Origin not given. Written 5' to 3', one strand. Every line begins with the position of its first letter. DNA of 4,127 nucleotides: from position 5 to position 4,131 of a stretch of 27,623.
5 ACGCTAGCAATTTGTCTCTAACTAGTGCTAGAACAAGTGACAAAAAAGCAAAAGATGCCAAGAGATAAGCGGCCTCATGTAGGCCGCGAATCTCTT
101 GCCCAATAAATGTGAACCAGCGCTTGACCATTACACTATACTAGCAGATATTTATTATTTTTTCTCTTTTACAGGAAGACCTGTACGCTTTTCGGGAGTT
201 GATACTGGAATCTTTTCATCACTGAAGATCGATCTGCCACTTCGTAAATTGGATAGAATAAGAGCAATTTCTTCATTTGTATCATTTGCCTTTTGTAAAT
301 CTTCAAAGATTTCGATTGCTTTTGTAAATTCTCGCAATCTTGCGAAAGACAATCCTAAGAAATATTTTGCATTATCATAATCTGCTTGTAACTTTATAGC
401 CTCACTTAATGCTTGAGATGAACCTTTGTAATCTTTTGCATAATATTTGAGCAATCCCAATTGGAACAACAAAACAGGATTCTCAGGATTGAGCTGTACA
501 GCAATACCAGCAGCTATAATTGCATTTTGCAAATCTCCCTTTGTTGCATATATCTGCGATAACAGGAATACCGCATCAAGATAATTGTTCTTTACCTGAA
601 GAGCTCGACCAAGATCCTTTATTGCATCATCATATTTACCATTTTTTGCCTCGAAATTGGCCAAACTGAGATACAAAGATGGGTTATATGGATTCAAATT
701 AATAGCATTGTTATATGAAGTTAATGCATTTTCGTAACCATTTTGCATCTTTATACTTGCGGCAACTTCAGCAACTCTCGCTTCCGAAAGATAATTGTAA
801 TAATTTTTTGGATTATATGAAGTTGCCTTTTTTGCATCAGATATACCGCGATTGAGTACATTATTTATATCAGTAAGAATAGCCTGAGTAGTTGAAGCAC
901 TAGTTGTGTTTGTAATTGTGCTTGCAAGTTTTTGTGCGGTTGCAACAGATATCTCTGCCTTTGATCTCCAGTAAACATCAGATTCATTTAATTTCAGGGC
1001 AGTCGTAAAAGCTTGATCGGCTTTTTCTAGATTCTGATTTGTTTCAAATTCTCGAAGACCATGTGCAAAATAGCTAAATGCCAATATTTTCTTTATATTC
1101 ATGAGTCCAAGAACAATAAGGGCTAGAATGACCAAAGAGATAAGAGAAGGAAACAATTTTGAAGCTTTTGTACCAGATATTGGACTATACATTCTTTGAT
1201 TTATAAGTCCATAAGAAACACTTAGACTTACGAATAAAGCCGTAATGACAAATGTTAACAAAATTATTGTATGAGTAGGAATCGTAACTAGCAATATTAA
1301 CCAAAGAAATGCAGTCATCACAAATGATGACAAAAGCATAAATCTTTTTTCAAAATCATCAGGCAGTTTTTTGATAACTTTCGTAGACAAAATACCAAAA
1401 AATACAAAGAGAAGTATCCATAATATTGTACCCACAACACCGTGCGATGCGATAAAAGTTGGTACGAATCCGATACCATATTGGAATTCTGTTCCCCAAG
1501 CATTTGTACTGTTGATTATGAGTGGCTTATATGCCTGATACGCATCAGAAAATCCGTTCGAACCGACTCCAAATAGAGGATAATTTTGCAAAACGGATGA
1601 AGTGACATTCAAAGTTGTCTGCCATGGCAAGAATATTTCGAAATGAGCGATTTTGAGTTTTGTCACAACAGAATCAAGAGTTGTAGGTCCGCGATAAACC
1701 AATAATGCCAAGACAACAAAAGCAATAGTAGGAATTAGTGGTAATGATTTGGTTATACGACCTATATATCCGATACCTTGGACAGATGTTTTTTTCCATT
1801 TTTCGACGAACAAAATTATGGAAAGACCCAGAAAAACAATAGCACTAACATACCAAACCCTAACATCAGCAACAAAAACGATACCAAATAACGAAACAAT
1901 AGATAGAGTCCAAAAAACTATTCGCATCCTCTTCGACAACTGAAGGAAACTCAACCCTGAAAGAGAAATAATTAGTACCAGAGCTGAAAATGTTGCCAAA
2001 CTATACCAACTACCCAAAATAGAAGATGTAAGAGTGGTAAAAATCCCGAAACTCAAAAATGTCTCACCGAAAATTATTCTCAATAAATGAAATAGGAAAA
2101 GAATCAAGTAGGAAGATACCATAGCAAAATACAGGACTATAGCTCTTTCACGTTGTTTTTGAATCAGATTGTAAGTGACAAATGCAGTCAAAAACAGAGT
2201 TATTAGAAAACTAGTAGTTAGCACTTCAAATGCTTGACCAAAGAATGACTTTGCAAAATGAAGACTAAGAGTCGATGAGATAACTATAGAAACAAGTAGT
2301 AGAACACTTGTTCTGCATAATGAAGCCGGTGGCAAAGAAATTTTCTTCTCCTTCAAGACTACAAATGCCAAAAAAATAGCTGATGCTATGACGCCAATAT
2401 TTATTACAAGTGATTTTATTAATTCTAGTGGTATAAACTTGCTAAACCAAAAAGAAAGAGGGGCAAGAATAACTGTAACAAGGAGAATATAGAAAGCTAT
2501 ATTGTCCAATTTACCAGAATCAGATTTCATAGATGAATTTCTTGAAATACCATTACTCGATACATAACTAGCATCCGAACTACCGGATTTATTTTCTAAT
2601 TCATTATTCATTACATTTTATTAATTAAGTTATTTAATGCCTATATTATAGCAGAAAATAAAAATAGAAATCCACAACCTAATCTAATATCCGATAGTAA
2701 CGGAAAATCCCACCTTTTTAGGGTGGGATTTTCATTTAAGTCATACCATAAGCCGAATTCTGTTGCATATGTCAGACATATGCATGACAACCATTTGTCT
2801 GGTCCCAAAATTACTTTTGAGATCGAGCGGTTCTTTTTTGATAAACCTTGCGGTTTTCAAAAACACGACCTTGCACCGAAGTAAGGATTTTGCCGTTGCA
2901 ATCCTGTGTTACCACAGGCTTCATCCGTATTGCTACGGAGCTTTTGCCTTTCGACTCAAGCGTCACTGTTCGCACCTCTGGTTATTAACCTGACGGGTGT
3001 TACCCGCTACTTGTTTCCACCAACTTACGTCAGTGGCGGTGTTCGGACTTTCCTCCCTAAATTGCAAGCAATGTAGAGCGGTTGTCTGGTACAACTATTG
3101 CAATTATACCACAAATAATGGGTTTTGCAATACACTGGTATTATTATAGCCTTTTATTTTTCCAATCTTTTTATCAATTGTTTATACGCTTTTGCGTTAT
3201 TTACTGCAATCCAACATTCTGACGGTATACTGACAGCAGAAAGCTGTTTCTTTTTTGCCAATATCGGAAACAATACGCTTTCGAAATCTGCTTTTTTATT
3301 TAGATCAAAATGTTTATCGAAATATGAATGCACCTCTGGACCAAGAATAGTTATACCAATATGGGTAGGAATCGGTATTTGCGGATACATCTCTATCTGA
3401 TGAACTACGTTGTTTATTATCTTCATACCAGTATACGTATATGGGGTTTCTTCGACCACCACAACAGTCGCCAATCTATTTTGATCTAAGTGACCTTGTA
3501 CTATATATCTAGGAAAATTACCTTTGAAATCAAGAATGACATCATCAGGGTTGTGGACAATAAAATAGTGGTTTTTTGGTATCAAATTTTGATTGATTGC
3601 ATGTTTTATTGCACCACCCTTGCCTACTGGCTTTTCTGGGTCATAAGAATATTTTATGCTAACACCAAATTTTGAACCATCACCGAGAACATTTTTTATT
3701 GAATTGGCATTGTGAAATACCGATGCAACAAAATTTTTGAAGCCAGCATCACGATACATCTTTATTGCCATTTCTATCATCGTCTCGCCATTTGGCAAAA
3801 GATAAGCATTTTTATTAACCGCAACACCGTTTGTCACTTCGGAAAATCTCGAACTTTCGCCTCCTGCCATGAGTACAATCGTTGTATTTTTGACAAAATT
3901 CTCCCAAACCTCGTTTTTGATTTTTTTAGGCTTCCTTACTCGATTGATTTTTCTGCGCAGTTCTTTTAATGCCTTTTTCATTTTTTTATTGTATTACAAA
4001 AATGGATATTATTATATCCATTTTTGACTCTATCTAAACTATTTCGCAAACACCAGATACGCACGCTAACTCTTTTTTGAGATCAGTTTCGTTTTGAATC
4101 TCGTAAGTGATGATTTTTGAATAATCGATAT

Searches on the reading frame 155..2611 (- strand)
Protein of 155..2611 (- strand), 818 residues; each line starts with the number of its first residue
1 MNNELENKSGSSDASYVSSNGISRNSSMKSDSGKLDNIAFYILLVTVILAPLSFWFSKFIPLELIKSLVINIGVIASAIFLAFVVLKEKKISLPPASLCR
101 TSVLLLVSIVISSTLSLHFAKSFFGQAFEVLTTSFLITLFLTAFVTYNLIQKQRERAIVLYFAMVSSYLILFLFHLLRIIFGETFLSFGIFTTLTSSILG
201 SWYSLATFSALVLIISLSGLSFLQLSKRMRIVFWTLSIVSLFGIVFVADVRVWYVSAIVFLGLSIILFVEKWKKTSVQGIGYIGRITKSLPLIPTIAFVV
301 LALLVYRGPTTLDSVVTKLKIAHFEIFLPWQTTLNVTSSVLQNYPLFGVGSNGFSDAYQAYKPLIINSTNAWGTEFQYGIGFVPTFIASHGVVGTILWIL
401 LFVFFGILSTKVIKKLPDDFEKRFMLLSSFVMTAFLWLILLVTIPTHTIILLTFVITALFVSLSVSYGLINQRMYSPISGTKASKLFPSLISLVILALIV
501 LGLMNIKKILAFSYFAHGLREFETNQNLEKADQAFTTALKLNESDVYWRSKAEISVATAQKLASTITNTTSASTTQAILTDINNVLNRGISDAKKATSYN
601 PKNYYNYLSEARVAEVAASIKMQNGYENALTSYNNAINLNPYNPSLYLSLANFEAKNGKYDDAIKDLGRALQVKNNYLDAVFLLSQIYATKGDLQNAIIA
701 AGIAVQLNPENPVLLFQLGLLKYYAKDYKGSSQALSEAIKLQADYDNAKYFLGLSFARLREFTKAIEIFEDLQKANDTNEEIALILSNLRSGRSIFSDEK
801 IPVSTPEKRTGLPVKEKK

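Call 19: search_protein_families(library=pfam, proteins=[window:155-2611:-], max_evalue=0.01)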
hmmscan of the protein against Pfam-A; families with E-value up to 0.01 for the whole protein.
window:155-2611:- (818 aa): 14 families
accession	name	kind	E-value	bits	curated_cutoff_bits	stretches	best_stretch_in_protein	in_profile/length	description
PF07719.23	TPR_2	-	6.5e-15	54.4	27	0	646-675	3-32/34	Tetratricopeptide repeat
PF13432.12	TPR_16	-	1.2e-14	54.9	32.7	3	654-712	7-65/65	Tetratricopeptide repeat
PF13414.12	TPR_11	-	2.5e-14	53.1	26.8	2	623-656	7-40/42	TPR repeat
PF00515.34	TPR_1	-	1.1e-11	44.5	27.8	1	646-676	3-33/34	Tetratricopeptide repeat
PF13181.12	TPR_8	-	2.2e-10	40.3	25.7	0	679-711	2-34/34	Tetratricopeptide repeat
PF13428.12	TPR_14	-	2.6e-10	40.4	23.5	0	644-686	1-43/44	Tetratricopeptide repeat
PF14559.12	TPR_19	-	1.7e-08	35.1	25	1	656-697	3-44/68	Tetratricopeptide repeat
PF12895.13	ANAPC3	-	1.5e-06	28.8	27.2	1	692-771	3-81/82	Anaphase-promoting complex, cyclosome, subunit 3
PF13431.12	TPR_17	-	1.6e-06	28.4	24.4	1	633-664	2-33/34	Tetratricopeptide repeat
PF13371.12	TPR_9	-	2.8e-06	27.7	35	0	684-743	1-60/73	Tetratricopeptide repeat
PF23914.1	TPR_CcmH_CycH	-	1e-05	25.9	42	2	681-780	53-155/158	Cytochrome c-type biogenesis protein H TPR domain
PF14561.12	TPR_20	-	0.0017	19.1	25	0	629-677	7-55/90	Tetratricopeptide repeat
PF13424.12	TPR_12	-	0.0062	17.2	30.1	0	646-698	5-65/77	Tetratricopeptide repeat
PF10516.15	SHNi-TPR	-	0.007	16.3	21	0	647-677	4-34/38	SHNi-TPR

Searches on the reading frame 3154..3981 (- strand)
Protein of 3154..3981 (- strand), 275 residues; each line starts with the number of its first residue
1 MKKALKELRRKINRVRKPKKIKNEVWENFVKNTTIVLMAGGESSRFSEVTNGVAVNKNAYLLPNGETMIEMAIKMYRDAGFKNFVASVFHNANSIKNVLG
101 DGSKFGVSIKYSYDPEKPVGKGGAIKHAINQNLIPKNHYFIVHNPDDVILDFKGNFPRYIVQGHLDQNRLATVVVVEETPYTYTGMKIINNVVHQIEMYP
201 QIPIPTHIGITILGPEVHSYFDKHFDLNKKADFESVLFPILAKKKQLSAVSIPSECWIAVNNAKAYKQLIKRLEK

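Call 19: search_protein_families(library=pfam, proteins=[window:3154-3981:-], max_evalue=0.01)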
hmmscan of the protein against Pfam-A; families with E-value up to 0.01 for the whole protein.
window:3154-3981:- (275 aa): 2 families
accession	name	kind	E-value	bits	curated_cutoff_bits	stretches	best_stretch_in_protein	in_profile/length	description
PF00483.29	NTP_transferase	-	1.5e-12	48.1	21.2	1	36-267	3-236/245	Nucleotidyl transferase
PF12804.13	NTP_transf_3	-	2.4e-05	25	27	1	36-142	2-91/160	MobA-like NTP transferase domain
